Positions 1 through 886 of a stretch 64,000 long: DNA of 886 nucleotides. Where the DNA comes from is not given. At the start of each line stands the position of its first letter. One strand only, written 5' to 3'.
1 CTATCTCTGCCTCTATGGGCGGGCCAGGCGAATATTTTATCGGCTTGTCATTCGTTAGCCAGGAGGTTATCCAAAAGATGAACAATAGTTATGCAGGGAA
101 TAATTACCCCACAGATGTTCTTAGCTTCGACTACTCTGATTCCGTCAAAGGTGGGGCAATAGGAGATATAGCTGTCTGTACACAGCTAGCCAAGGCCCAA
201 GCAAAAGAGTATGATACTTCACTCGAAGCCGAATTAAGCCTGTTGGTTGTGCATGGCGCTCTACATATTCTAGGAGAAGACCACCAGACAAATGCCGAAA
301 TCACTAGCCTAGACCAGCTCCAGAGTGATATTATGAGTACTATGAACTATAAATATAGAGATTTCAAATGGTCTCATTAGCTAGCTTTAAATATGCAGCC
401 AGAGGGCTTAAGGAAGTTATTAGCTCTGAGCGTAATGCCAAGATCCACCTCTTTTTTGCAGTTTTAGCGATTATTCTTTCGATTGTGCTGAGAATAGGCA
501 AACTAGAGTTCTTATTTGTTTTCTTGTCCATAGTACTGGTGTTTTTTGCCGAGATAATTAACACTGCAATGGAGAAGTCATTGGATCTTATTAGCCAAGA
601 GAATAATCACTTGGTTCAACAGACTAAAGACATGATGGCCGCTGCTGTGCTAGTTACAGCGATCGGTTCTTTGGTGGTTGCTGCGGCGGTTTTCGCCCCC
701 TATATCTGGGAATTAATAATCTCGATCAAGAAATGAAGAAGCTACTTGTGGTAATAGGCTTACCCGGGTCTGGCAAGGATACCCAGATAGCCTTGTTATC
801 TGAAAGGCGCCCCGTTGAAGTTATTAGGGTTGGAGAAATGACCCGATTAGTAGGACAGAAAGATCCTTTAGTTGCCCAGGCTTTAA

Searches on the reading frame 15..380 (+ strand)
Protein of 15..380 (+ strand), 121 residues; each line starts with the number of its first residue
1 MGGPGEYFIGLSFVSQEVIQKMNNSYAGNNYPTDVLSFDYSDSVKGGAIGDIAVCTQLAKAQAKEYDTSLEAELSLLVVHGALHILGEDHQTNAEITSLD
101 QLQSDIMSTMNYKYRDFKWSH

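Call 45: search_protein_families(library=pfam, proteins=[window:15-380:+], max_evalue=0.0001)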
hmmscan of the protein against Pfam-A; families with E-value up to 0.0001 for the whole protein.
window:15-380:+ (121 aa): 1 family
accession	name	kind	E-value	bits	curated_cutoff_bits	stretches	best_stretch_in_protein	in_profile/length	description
PF02130.23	YbeY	-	2.5e-29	102.2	25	1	6-109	27-128/129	Endoribonuclease YbeY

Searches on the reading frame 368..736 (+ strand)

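Call 45: search_protein_families(library=pfam, proteins=[window:368-736:+], max_evalue=0.0001)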
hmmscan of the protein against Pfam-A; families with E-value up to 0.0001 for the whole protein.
window:368-736:+ (122 aa): 1 family
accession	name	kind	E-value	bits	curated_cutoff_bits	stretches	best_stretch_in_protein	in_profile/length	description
PF01219.24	DAGK_prokar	-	2.5e-29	101.6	22.3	1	8-109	1-102/102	Prokaryotic diacylglycerol kinase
